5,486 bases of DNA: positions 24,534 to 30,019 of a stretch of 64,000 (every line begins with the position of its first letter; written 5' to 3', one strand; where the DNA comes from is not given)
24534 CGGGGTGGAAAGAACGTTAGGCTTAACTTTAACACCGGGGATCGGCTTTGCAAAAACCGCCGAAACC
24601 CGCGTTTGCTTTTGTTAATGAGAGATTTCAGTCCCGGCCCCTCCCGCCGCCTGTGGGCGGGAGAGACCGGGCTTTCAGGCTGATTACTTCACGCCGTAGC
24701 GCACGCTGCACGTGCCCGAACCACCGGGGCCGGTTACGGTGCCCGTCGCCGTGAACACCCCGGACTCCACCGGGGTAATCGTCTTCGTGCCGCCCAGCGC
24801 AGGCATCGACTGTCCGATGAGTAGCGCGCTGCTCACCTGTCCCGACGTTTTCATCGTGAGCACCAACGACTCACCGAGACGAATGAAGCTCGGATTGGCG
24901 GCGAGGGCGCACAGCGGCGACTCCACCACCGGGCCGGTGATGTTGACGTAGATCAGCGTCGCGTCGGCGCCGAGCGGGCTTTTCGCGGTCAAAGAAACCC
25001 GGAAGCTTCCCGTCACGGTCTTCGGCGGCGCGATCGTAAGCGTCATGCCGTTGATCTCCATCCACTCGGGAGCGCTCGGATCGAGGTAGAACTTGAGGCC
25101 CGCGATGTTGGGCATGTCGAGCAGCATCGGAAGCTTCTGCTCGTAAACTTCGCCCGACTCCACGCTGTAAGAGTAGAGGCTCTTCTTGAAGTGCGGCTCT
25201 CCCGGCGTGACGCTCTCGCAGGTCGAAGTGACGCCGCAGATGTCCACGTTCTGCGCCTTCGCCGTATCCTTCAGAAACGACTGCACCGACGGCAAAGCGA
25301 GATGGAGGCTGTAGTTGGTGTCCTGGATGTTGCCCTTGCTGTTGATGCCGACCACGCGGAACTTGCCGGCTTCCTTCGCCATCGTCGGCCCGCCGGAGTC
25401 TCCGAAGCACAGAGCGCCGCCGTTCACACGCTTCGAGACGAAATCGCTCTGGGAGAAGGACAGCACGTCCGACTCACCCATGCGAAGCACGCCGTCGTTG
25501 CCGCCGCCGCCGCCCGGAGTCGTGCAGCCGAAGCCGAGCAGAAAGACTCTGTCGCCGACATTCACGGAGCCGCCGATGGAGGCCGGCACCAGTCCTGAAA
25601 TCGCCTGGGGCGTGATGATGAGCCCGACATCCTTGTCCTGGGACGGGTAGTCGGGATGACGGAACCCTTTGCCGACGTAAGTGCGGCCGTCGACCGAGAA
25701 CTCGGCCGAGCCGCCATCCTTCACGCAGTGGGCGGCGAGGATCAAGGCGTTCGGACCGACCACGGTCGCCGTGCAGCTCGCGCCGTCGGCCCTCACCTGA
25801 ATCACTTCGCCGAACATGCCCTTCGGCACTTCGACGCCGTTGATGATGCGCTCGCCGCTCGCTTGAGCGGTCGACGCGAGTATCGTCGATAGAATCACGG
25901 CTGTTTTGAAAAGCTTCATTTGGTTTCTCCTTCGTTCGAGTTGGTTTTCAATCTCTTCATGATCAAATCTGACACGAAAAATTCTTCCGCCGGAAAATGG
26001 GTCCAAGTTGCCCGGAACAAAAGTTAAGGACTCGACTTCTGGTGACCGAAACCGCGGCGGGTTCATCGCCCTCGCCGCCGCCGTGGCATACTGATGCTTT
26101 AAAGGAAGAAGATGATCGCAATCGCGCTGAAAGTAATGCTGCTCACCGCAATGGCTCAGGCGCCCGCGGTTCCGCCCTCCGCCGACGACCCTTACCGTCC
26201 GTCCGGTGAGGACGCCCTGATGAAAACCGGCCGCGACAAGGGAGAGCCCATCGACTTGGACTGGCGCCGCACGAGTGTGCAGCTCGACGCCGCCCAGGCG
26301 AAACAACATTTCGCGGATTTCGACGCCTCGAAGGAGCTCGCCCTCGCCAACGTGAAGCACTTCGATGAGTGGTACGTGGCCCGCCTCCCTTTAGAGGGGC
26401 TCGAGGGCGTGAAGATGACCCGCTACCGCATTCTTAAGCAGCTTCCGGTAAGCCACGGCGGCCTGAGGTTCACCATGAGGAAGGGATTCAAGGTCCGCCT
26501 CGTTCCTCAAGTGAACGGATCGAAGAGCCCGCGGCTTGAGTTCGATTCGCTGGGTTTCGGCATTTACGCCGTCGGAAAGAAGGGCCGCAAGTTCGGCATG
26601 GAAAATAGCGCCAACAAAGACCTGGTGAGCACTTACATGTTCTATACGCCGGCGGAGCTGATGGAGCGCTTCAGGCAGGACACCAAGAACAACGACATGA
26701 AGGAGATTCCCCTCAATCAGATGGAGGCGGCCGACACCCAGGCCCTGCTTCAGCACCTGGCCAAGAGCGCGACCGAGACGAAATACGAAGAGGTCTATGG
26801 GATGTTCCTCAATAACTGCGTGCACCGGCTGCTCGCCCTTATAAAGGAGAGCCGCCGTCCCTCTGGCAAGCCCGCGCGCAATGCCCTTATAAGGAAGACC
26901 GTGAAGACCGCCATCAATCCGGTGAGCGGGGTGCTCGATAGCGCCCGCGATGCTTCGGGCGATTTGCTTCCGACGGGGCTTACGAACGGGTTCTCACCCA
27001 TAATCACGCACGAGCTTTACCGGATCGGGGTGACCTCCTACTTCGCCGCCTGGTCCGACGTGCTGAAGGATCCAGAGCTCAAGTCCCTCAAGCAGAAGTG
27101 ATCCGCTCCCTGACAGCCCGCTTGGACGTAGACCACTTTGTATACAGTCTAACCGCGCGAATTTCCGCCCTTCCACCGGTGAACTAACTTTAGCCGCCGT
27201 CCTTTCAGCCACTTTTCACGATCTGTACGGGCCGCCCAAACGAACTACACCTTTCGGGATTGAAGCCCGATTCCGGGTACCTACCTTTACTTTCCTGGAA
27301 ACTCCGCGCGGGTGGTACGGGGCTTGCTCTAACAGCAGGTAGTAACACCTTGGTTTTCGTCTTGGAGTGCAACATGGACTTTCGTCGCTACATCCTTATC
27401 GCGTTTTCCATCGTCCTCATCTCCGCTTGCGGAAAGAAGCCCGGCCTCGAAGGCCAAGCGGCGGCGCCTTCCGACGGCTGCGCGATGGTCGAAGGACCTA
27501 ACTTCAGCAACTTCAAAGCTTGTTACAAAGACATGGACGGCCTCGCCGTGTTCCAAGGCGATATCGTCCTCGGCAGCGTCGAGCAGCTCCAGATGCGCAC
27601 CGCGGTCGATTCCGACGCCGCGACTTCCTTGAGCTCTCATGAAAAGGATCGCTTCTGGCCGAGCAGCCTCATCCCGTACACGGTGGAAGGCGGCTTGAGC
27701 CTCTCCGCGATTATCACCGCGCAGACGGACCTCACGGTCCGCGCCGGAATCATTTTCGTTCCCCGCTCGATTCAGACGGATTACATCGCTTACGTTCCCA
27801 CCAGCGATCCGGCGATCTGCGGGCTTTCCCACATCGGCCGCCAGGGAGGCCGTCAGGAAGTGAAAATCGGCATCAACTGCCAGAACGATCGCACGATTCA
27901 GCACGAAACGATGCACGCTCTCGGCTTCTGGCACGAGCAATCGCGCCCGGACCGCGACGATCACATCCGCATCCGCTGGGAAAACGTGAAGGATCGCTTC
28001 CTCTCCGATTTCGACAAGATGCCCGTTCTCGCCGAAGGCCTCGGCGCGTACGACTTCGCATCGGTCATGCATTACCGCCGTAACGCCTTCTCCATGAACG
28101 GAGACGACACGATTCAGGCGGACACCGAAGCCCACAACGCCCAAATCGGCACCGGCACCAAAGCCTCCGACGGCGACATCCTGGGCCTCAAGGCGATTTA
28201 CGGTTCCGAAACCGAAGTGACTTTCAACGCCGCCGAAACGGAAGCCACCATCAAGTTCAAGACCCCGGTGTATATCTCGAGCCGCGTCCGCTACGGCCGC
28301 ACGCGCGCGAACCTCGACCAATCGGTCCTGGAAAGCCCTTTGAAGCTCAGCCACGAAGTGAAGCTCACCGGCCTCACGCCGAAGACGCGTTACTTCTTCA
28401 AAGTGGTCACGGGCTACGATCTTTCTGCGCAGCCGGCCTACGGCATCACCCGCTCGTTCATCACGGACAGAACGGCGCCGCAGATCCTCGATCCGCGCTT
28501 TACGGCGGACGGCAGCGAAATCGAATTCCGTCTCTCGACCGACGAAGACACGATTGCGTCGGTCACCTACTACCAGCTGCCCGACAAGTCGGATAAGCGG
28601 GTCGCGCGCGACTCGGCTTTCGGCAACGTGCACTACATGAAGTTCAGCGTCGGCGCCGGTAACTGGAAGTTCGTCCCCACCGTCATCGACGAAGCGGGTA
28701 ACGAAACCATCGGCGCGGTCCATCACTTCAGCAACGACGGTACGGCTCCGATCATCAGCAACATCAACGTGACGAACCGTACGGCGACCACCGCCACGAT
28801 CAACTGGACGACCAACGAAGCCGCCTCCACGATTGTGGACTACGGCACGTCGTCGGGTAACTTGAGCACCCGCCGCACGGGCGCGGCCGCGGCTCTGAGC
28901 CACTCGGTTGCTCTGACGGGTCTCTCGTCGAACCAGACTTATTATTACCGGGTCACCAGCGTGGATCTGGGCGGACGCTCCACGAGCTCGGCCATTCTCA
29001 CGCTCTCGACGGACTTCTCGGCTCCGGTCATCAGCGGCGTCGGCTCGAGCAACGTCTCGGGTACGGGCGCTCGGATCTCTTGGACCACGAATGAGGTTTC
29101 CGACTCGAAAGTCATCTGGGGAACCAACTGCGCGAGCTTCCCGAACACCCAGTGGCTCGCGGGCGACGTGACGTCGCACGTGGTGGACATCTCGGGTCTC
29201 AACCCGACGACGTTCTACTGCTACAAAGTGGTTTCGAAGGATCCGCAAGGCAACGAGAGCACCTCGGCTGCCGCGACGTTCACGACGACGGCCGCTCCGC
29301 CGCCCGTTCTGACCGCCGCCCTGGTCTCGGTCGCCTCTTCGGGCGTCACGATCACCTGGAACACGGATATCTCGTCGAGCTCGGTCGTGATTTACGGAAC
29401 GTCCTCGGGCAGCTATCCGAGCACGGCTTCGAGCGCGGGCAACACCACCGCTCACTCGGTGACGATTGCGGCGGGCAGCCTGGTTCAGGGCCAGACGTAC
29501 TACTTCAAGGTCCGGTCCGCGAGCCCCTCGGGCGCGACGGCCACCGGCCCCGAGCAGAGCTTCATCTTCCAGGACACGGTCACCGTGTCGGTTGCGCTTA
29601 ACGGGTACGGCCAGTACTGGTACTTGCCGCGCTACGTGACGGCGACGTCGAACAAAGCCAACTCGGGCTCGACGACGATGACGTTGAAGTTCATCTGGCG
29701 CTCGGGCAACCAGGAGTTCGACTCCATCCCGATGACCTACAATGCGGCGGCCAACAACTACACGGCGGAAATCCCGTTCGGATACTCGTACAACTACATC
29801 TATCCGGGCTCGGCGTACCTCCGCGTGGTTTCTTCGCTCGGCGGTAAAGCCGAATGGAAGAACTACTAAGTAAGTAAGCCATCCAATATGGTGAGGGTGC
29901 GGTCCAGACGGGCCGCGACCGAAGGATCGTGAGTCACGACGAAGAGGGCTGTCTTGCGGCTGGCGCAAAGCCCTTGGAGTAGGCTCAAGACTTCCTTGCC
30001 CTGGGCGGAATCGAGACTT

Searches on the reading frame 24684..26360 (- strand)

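Call 60: search_protein_families(library=pfam, proteins=[window:24684-26360:-], max_evalue=0.00001)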
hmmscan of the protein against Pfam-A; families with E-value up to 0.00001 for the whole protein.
window:24684-26360:- (558 aa): 1 family
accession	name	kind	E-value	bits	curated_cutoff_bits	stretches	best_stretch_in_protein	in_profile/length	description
PF00089.32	Trypsin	-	3.1e-13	50.5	20.6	1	172-348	1-204/220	Trypsin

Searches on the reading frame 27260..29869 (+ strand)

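Call 84: search_protein_families(library=pfam, proteins=[window:27260-29869:+], max_evalue=0.00001)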
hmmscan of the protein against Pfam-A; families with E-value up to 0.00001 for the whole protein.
window:27260-29869:+ (869 aa): 4 families
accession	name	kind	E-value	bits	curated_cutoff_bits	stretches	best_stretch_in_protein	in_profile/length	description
PF01400.30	Astacin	-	1.5e-41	142.6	22.5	1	133-314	2-186/189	Astacin (Peptidase family M12A)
PF16656.11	Pur_ac_phosph_N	-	4.5e-33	114.1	30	3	501-570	5-83/93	Purple acid Phosphatase, N-terminal domain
PF00041.27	fn3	-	7e-14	52.3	25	0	499-581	3-82/84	Fibronectin type III domain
PF16655.11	PhoD_N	-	1.3e-12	48.5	30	0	514-570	32-78/90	PhoD-like phosphatase, N-terminal domain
